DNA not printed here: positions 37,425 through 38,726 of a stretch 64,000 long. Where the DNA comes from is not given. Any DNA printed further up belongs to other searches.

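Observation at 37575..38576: Secreted protein with a perfect 2 x 21 bp in-frame tandem repeat, next to tRNA-Gln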

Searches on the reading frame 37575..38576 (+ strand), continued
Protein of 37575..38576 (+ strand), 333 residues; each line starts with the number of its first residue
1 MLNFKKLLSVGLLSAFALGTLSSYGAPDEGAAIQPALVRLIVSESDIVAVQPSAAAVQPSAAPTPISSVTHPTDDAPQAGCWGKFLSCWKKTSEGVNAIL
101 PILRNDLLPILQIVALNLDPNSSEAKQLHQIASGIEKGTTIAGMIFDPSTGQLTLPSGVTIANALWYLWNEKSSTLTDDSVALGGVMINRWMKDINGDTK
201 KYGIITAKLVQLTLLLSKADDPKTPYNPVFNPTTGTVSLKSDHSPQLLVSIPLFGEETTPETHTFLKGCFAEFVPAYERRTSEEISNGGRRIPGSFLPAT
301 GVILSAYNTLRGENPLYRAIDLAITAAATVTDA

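Call 39: search_protein_families(library=pfam, alignment_id=A4, max_evalue=0.1)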
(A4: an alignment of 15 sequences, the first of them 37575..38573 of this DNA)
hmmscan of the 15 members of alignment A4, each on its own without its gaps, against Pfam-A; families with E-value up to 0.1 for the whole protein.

A. member 1, window:37575-38573:+ (333 aa): 0 families

B. families by the number of members that match (of 15 scanned): 1 family
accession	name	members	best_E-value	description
PF01216.23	Calsequestrin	1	0.013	Calsequestrin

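Call 48: predict_structure(alignment_id=A4)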
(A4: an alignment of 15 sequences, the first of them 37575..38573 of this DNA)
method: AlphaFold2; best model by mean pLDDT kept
length: 333 residues; sequences in the alignment: 15
mean_pLDDT: 66.1   pTM: 0.53
mean pLDDT of the five models: 66.1, 65.2, 63.0, 61.1, 60.3
residues with pLDDT >= 90: 99; 70-90: 50; 50-70: 71; < 50: 113
segments of 3 or more residues with pLDDT < 50: 1-9, 11-93, 143-149, 151-159
pLDDT, mean of each block of 10 residues (from residue 1): 42 41 34 34 36 32 34 35 42 49 54 64 67 55 46 45 60 84 92 81 82 91 93 97 91 95 97 97 93 94 93 70 64 56
secondary structure, 60 per line:
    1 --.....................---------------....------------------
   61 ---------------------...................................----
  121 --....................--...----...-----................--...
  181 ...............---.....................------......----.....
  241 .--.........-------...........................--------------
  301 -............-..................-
elements in order: H3-23 H39-42 H82-116 H123-142 E145-147 E152-154 H161-175 H178-195 H199-219 E226-231 E236-241 E244-252 H260-286 H302-313 H315-332

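Call 53: find_encoding_contigs(protein=P0012, flank=7000, max_places=2)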
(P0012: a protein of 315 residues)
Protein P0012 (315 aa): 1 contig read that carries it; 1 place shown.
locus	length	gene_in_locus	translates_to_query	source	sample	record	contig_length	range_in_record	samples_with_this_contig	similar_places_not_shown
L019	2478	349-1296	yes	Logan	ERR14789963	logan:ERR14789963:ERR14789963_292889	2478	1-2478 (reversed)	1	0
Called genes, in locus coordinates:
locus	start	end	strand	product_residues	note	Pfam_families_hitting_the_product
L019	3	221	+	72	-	?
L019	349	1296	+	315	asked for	-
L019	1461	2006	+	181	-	PF02632:BioY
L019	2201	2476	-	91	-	?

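Call 54: find_encoding_contigs(protein=P0020, flank=7000, max_places=2)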
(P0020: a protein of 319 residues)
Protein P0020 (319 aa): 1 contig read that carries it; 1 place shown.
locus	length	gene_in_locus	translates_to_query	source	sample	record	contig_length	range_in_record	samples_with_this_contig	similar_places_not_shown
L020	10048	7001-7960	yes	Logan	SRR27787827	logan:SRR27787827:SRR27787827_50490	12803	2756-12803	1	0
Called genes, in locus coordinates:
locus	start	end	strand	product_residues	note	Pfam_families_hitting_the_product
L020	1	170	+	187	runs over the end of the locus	PF01257:2Fe-2S_thioredx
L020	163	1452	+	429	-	PF01512:Complex1_51K, PF10531:SLBB (weak), PF22461:SLBB_2, PF10589:NADH_4Fe-4S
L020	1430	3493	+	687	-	PF00111:Fer2 (weak), PF13510:Fer2_4, PF10588:NADH-G_4Fe-4S_3, PF22117:Fer4_Nqo3, PF22151:Fer4_NDSU1, PF00384:Molybdopterin, PF09326:NADH_dhqG_C (weak)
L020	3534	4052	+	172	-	-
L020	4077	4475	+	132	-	PF01648:ACPS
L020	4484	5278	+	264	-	PF10502:Peptidase_S26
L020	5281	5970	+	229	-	PF14622:Ribonucleas_3_3, PF00636:Ribonuclease_3, PF14709:DND1_DSRM (faint), PF00035:dsrm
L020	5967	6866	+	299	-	PF01926:MMR_HSR1, PF02421:FeoB_N, PF04548:AIG1 (weak), PF10662:PduV-EutP, PF00009:GTP_EFTU (weak), PF00350:Dynamin_N (weak), PF03193:RsgA_GTPase (weak), PF07650:KH_2, +1 more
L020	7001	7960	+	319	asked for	-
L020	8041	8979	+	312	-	PF00890:FAD_binding_2 (faint), PF01266:DAO (faint), PF07992:Pyr_redox_2, PF12831:FAD_oxidored (faint), PF13738:Pyr_redox_3, PF00070:Pyr_redox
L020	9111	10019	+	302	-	PF02899:Phage_int_SAM_1, PF00589:Phage_integrase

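Call 55: find_encoding_contigs(protein=P0016, flank=7000, max_places=2)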
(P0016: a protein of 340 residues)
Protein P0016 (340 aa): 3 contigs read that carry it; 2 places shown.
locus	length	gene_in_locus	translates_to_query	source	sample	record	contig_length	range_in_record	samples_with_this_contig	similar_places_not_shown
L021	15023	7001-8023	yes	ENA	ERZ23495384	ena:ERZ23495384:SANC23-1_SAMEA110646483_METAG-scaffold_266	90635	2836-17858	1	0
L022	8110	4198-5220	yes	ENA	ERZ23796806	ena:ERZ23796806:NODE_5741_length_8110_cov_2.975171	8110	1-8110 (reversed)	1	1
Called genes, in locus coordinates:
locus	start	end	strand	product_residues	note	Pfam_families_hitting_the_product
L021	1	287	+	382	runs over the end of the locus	PF02463:SMC_N (faint), PF00005:ABC_tran, PF13304:AAA_21 (faint), PF08402:TOBE_2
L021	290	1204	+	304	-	PF00528:BPD_transp_1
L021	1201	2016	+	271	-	PF00528:BPD_transp_1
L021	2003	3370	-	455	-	PF01554:MatE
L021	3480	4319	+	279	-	PF00590:TP_methylase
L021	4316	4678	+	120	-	PF02021:UPF0102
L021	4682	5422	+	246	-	PF04972:BON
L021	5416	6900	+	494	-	PF13541:ChlI, PF00158:Sigma54_activat (faint), PF01078:Mg_chelatase, PF07728:AAA_5 (faint), PF00493:MCM (weak), PF13335:Mg_chelatase_C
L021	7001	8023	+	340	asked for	-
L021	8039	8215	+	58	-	-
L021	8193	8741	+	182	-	PF02632:BioY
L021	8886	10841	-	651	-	PF01757:Acyl_transf_3, PF19040:SGNH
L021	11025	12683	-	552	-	-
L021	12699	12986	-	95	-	PF00166:Cpn10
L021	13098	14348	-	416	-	PF00083:Sugar_tr, PF07690:MFS_1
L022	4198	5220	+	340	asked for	-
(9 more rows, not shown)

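Call 56: find_encoding_contigs(protein=P0017, flank=7000, max_places=2)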
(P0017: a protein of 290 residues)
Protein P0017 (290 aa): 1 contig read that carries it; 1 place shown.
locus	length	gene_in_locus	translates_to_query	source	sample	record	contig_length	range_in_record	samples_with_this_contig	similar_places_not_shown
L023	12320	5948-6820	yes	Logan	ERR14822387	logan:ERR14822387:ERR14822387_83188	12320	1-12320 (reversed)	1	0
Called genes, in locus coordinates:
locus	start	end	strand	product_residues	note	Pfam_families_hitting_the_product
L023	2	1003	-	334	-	?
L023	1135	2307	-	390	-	-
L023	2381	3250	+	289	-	PF00590:TP_methylase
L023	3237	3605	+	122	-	PF02021:UPF0102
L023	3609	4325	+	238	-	PF04972:BON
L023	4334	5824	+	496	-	PF13541:ChlI, PF00158:Sigma54_activat (weak), PF00493:MCM (faint), PF01078:Mg_chelatase, PF07728:AAA_5 (weak), PF13335:Mg_chelatase_C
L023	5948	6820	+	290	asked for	-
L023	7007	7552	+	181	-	PF02632:BioY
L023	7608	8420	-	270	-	-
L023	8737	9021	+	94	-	-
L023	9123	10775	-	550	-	PF00118:Cpn60_TCP1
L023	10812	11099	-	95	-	PF00166:Cpn10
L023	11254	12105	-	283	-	PF03825:Nuc_H_symport (faint), PF07690:MFS_1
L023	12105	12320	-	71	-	?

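Call 57: find_encoding_contigs(protein=P0011, flank=7000, max_places=2)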
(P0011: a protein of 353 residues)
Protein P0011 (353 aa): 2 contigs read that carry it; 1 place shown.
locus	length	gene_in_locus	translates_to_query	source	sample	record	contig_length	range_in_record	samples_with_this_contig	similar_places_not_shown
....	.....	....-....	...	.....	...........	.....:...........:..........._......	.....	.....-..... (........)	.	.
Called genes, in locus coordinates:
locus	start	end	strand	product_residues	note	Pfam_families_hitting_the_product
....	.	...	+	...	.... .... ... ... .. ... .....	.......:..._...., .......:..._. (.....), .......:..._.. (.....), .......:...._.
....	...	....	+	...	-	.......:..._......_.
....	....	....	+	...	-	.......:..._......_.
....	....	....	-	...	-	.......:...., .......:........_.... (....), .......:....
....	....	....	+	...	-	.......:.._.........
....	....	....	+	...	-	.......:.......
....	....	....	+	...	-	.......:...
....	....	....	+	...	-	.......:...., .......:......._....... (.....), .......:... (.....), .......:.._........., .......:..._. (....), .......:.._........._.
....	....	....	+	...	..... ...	-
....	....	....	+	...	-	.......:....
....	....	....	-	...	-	-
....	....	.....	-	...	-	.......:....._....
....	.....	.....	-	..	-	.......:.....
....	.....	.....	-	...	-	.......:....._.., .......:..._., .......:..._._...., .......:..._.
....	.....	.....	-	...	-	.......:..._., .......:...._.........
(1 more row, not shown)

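Call 60: fold_search(model_id=the predicted structure, library=pdb)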
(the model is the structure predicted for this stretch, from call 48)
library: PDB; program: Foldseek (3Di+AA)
matches with E <= 10: 129; with E <= 0.001: 0
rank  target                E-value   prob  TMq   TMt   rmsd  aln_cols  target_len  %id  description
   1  4biy_D                6.2e-01  0.06  0.12  0.15  16.3       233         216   10  Crystal structure of CpxAHDC (monoclinic form 2) (released 2014-02-12)
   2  9mgz_F                8.6e-01  0.23  0.13  0.25  16.5       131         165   14  Dunaliella tertiolecta PSI-LHCI-TIDI1 supercomplex (released 2025-06-25)
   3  4cb0_B                9.0e-01  0.04  0.10  0.13  17.3       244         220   11  Crystal structure of CpxAHDC in complex with ATP (hexagonal form) (released 2014-02-12)
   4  2vgn_B                9.5e-01  0.08  0.10  0.10  18.0       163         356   15  Structure of S. cerevisiae Dom34, a translation termination-like factor involved in RNA quality control pathways and i (released 2008-01-22)
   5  4xk8_F                1.5e+00  0.18  0.12  0.26  14.9       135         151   16  Crystal structure of plant photosystem I-LHCI super-complex at 2.8 angstrom resolution (released 2015-06-10)
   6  2vgn_A                1.5e+00  0.07  0.10  0.10  18.3       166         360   14  Structure of S. cerevisiae Dom34, a translation termination-like factor involved in RNA quality control pathways and i (released 2008-01-22)
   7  3j5l_O                1.6e+00  0.07  0.12  0.24  14.1       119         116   13  Structure of the E. coli 50S subunit with ErmBL nascent chain (released 2014-03-26)
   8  7f73_A                1.7e+00  0.04  0.10  0.12  18.7       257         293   11  Cryo-EM structure of human TMEM120B (released 2021-09-01)
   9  7dkz_F                1.8e+00  0.18  0.12  0.26  15.3       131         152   14  Structure of plant photosystem I-light harvesting complex I supercomplex (released 2021-03-31)
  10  6vwl_M                1.9e+00  0.07  0.11  0.24  13.8       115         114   13  70S ribosome bound to HIV frameshifting stem-loop (FSS) and P/E tRNA (rotated conformation) (released 2020-06-03)
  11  4biz_D                1.9e+00  0.05  0.10  0.14  16.8       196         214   10  Crystal structure of CpxAHDC (orthorhombic form 2) (released 2014-04-23)
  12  9jzr_F                2.1e+00  0.15  0.13  0.24  15.5       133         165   16  Structure of PSI-LHCI-LHCII supercomplex from Bryopsis corticulans (released 2026-02-25)
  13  9mgw_F                2.4e+00  0.14  0.13  0.24  15.7       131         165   14  Dunaliella salina PSI-LHCI-TIDI1 supercomplex (released 2025-06-25)
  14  5l8r_F                2.5e+00  0.13  0.13  0.25  15.3       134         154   16  The structure of plant photosystem I super-complex at 2.6 angstrom resolution. (released 2017-03-15)
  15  9qsj_n                2.6e+00  0.06  0.12  0.27  14.4       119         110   13  Cryo-EM structure of SKM-70S ribosomal stalled complex in the A-tRNA positioned (Body open) state. (released 2026-02-18)
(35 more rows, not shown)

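Call 70: find_homologous_proteins(query=A4, max_evalue=0.001)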
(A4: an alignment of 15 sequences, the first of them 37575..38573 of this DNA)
Query A4 (15 sequences) (333 aa, profile of the alignment): 5 proteins with E <= 0.001 among 8000 candidates.
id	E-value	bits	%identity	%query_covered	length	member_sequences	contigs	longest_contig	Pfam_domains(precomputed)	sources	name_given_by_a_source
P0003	3.4e-104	366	54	97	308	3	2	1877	-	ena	-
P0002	1.2e-102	361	52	98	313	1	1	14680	-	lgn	-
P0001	2.1e-91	324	100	100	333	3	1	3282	-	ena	-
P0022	9.5e-76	273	24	69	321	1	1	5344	-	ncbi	-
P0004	6.3e-57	211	54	65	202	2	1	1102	-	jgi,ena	jgi:hypothetical protein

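Call 71: list_cluster_members(proteins=[P0011, P0012, P0013, P0014, P0015, P0016, P0017, P0018, P0020, P0022])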
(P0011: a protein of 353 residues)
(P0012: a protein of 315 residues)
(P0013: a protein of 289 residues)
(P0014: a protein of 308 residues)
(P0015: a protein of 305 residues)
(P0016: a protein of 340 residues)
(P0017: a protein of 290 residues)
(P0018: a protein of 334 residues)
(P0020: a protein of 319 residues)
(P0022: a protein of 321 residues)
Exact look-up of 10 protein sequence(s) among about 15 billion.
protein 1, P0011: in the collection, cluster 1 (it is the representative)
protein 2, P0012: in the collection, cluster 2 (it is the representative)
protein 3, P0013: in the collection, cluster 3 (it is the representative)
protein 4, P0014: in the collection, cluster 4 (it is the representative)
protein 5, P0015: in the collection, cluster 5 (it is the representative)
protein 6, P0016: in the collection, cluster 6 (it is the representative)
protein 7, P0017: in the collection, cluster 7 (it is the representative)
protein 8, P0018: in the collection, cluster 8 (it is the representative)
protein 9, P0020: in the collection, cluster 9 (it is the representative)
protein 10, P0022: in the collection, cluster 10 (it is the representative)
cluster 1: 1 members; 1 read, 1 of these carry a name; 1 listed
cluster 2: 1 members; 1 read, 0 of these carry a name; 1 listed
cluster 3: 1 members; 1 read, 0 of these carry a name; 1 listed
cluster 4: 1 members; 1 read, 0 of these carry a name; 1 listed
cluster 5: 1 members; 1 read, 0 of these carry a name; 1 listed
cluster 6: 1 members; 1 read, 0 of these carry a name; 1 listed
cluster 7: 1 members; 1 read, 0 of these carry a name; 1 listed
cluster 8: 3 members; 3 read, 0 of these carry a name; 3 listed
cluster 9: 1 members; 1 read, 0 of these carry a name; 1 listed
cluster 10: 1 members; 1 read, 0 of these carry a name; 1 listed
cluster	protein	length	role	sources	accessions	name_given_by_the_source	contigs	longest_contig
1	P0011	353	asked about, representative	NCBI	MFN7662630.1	MAG: hypothetical protein ACK5PQ_02765 [Alphaproteobacteria bacterium]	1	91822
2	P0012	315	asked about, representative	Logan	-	-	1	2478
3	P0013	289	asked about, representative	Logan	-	-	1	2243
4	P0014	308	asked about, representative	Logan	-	-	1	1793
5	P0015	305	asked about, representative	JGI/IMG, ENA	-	-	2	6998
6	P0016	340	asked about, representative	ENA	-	-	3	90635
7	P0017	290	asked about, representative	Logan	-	-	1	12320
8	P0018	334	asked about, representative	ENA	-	-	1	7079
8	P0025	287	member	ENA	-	-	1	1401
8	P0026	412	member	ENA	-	-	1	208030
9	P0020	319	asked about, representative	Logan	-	-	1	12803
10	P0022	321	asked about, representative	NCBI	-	-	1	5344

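Call 74: search_protein_families(library=ncbifam, alignment_id=A4, max_evalue=0.1)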
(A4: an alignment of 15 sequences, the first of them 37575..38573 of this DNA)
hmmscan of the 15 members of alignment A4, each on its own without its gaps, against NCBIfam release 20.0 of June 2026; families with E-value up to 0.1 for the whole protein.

A. member 1, window:37575-38573:+ (333 aa): 0 families

B. families by the number of members that match (of 15 scanned): 2 families
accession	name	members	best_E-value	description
TIGR03085.1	TIGR03085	1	0.019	TIGR03085 family metal-binding protein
TIGR03056.1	bchO_mg_che_rel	1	0.027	alpha/beta fold hydrolase BchO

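Call 75: search_protein_families(library=phrogs, alignment_id=A4, max_evalue=0.1)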
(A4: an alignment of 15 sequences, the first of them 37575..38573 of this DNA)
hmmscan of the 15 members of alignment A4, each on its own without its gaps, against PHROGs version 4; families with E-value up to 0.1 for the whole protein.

A. member 1, window:37575-38573:+ (333 aa): 0 families

B. families by the number of members that match (of 15 scanned): 2 families
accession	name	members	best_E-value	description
phrog_22098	-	1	0.021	-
phrog_16624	-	1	0.093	-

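Call 76: fold_search(model_id=the predicted structure, library=viral)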
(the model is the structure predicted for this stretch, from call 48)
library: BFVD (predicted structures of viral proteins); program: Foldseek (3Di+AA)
matches with E <= 10: 231; with E <= 0.001: 0
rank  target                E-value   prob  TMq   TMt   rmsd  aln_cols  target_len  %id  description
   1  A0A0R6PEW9            2.5e-01  0.11  0.10  0.12  31.6       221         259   10  (no name in the UniProt tables at hand)
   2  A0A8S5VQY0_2          2.7e-01  0.07  0.12  0.06  27.7       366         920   11  (no name in the UniProt tables at hand)
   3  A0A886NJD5            3.6e-01  0.21  0.15  0.10  25.8       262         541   11  (no name in the UniProt tables at hand)
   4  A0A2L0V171            4.9e-01  0.08  0.11  0.21  17.1       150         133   10  (no name in the UniProt tables at hand)
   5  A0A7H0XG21            6.8e-01  0.23  0.11  0.35  11.9       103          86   11  Uncharacterized protein [Pseudomonas phage phiK7A1]
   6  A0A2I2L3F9            7.1e-01  0.08  0.15  0.14  18.5       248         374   11  Uncharacterized protein (Fragment) [Orpheovirus IHUMI-LCC2]
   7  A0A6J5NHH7            7.5e-01  0.07  0.14  0.10  30.7       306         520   12  Uncharacterized protein [uncultured Caudovirales phage]
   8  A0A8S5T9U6            8.4e-01  0.11  0.12  0.21  15.8       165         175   13  Uncharacterized protein [Podoviridae sp. ctU557]
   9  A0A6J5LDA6            9.8e-01  0.21  0.12  0.24  26.6       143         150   14  Holin of 3TMs, for gene-transfer release [uncultured Caudovirales phage]
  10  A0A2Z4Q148            1.3e+00  0.25  0.09  0.34   8.6        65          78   17  (no name in the UniProt tables at hand)
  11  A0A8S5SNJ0            1.4e+00  0.30  0.15  0.46   5.3        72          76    7  Uncharacterized protein [Siphoviridae sp. ctnR613]
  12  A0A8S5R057            1.4e+00  0.08  0.17  0.12  19.7       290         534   13  Uncharacterized protein [Siphoviridae sp. ctyvQ1]
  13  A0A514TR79            1.6e+00  0.66  0.10  0.45   4.1        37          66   16  (no name in the UniProt tables at hand)
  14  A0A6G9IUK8            1.6e+00  0.05  0.10  0.16  18.3       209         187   17  Uncharacterized protein [Heracleum latent virus]
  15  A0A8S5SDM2            1.7e+00  0.11  0.10  0.13   9.1        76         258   12  Uncharacterized protein [Siphoviridae sp. ctnpt50]
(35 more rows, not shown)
